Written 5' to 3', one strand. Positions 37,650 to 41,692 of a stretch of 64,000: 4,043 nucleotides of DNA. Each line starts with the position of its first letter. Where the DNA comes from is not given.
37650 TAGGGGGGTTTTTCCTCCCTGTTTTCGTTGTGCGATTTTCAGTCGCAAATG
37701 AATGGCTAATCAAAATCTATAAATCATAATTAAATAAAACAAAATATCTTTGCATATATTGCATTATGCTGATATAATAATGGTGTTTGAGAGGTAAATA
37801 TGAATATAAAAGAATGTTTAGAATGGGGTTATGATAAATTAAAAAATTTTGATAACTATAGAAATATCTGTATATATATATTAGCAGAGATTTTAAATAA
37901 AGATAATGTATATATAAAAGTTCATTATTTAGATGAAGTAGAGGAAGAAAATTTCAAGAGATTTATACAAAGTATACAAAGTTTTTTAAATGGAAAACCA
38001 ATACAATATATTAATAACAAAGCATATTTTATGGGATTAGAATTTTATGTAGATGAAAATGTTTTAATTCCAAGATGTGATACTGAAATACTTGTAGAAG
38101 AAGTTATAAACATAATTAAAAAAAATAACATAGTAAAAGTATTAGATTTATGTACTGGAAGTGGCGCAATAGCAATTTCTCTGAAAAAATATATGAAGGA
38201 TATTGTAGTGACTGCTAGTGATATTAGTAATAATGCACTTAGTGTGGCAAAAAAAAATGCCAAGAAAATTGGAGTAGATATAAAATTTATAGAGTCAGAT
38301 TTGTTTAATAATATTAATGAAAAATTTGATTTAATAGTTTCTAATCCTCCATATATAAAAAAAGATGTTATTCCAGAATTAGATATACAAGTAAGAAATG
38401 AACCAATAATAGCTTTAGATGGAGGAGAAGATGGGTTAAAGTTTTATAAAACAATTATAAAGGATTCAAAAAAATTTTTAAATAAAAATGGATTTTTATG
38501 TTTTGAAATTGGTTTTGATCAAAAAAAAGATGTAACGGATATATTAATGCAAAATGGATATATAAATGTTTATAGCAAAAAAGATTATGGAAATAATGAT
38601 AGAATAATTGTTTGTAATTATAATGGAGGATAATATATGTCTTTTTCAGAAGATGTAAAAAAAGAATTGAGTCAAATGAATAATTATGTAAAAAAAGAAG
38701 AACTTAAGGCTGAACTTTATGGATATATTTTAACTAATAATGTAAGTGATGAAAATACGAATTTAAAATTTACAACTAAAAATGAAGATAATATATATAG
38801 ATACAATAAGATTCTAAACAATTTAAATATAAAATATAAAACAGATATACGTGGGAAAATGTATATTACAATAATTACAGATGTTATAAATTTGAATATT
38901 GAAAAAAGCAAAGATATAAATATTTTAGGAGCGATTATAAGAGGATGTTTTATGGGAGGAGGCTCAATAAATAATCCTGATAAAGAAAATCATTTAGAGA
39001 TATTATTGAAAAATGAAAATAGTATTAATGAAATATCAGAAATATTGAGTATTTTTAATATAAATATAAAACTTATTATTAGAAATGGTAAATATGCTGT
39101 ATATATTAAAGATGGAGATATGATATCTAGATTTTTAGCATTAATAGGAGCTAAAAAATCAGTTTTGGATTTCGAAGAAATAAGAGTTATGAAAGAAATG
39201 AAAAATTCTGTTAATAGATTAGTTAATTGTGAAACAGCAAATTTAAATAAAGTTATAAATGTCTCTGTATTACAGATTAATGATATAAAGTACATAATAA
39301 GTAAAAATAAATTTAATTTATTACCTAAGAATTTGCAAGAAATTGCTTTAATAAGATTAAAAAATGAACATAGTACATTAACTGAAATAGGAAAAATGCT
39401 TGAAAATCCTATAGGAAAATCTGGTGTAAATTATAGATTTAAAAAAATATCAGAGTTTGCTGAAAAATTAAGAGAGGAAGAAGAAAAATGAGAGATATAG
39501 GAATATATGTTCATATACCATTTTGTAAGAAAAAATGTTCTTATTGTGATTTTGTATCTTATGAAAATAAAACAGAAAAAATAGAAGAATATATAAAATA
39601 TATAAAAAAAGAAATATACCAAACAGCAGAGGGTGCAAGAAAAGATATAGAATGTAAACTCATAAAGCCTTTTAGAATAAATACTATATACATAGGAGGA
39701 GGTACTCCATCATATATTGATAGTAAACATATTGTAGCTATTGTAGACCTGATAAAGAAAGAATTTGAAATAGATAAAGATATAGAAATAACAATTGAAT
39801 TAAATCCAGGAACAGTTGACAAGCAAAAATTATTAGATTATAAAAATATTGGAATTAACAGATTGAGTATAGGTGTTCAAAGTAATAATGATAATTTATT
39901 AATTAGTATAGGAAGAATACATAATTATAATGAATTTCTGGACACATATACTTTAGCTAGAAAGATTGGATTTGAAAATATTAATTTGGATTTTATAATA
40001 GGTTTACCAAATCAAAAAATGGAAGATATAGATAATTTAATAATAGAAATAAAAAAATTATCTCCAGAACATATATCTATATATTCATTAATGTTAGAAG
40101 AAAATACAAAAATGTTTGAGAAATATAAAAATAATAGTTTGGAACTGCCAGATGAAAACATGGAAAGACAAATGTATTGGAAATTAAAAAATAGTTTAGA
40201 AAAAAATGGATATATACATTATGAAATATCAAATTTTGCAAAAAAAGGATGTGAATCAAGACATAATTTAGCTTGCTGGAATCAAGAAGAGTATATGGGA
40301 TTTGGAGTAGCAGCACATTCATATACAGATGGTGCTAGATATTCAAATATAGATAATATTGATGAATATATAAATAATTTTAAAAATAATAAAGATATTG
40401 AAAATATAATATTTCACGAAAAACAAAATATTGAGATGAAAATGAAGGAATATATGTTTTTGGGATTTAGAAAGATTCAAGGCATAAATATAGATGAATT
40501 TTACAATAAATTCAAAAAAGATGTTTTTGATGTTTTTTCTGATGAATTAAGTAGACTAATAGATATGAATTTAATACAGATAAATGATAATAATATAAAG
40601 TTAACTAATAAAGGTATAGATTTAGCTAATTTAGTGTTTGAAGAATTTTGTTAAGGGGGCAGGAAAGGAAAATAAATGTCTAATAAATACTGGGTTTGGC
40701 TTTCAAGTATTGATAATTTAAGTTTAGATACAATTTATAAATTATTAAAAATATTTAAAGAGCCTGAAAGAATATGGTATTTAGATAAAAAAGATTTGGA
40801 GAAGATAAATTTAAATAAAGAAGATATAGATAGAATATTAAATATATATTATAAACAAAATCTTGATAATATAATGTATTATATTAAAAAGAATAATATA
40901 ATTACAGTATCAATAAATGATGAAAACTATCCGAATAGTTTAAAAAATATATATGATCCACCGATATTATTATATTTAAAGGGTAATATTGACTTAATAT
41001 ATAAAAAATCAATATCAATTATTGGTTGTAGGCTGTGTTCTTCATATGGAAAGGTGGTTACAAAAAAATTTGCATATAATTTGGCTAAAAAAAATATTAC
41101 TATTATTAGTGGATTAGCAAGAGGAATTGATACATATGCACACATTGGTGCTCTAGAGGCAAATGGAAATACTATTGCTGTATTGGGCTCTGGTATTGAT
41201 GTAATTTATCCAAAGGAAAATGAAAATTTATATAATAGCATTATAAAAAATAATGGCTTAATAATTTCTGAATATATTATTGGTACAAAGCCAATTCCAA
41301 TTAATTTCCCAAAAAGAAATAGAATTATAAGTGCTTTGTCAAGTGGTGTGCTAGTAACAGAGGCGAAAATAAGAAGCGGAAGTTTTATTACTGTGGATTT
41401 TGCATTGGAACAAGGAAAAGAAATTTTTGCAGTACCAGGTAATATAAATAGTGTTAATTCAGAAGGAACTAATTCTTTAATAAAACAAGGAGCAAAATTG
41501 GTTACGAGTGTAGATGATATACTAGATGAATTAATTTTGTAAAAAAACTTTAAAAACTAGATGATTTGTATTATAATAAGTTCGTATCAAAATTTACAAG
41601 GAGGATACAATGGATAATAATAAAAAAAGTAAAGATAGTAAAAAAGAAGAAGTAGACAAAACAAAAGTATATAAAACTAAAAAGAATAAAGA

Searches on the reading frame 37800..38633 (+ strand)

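Call 91: search_protein_families(library=pfam, proteins=[window:37800-38633:+], max_evalue=0.01)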
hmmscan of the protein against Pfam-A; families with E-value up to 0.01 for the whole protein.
window:37800-38633:+ (277 aa): 19 families
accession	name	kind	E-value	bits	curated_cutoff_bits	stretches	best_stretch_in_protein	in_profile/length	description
PF05175.20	MTS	-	1.3e-19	70.9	23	1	104-187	25-110/170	Methyltransferase small domain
PF13649.12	Methyltransf_25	-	8.8e-11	42.8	27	1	114-182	1-71/97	Methyltransferase domain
PF13847.12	Methyltransf_31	-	1.1e-10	41.9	27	1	112-182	5-81/145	Methyltransferase domain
PF17827.6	PrmC_N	-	2.4e-09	38.1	23.4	1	5-71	1-69/71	PrmC N-terminal domain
PF03602.21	Cons_hypoth95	-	9.2e-09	35.7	24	1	100-204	30-142/182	Conserved hypothetical protein 95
PF06325.19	PrmA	-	2.6e-07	30.9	22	1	105-182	158-233/296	Ribosomal protein L11 methyltransferase (PrmA)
PF07669.17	Eco57I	-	3.3e-06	27.7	25.3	1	147-235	49-132/171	Eco57I restriction-modification methylase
PF01170.24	UPF0020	-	3.6e-06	27.2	22.3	1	133-186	75-132/197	RMKL-like, methyltransferase domain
PF01209.24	Ubie_methyltran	-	3.7e-06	26.9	20.1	1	102-167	39-106/233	ubiE/COQ5 methyltransferase family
PF08241.18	Methyltransf_11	-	5.4e-06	27.4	21.2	1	115-182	1-67/95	Methyltransferase domain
PF09445.16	Methyltransf_15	-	2.9e-05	24.1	22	1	113-184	3-80/165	RNA cap guanine-N2 methyltransferase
PF08242.18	Methyltransf_12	-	5.2e-05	24.3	30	1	115-182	1-72/98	Methyltransferase domain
PF02384.22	N6_Mtase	-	0.00022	21.1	20.4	1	99-188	35-138/311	N-6 DNA Methylase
PF12847.13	Methyltransf_18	-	0.0008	19.9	27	1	100-179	6-86/151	Methyltransferase domain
PF00145.23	DNA_methylase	-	0.00099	19.1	22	1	113-184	2-70/324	C-5 cytosine-specific DNA methylase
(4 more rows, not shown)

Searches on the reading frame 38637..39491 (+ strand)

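Call 91: search_protein_families(library=pfam, proteins=[window:38637-39491:+], max_evalue=0.01)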
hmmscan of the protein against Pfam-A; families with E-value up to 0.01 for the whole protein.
window:38637-39491:+ (284 aa): 3 families
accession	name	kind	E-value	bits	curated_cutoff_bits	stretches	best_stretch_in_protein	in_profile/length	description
PF02650.20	HTH_WhiA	-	1.1e-29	103.1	27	1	192-275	1-84/84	WhiA C-terminal HTH domain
PF14527.11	LAGLIDADG_WhiA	-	1.1e-29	102.8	23.2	1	99-189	3-93/93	WhiA LAGLIDADG-like domain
PF14528.11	LAGLIDADG_3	-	5.8e-07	30.1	22.5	1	98-171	4-82/82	LAGLIDADG-like domain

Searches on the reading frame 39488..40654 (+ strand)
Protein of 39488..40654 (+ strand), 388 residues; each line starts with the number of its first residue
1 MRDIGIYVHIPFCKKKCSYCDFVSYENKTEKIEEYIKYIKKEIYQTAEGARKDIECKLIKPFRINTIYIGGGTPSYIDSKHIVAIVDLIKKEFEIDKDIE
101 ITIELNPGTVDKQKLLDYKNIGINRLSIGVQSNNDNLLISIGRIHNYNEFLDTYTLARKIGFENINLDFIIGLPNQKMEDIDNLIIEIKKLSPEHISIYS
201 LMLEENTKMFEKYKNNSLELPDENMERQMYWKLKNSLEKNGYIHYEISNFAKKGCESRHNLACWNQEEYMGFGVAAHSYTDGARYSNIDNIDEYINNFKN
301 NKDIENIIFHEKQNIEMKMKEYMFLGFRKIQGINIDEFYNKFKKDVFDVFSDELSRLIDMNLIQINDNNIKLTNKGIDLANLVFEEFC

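Call 91: search_protein_families(library=pfam, proteins=[window:39488-40654:+], max_evalue=0.01)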
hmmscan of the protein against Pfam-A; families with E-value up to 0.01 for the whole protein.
window:39488-40654:+ (388 aa): 2 families
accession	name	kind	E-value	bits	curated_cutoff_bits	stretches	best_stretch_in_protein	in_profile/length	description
PF04055.27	Radical_SAM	-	2e-25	90.3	29.5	1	7-185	1-163/166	Radical SAM superfamily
PF06969.22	HemN_C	-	2.1e-12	47.3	24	1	318-379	6-67/67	HemN C-terminal domain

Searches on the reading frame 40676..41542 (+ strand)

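Call 91: search_protein_families(library=pfam, proteins=[window:40676-41542:+], max_evalue=0.01)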
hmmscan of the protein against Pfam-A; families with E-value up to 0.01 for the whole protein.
window:40676-41542:+ (288 aa): 3 families
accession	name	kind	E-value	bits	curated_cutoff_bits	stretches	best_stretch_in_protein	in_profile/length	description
PF02481.21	DNA_processg_A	-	1.1e-83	280.1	29.6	1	70-277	2-211/212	DNA recombination-mediator protein A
PF18306.6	LDcluster4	-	0.00019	21.5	26.3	1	112-257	3-126/151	SLOG cluster4 family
PF12538.13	FtsK_SpoIIIE_N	-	0.004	17.8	27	1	38-84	54-108/115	DNA transporter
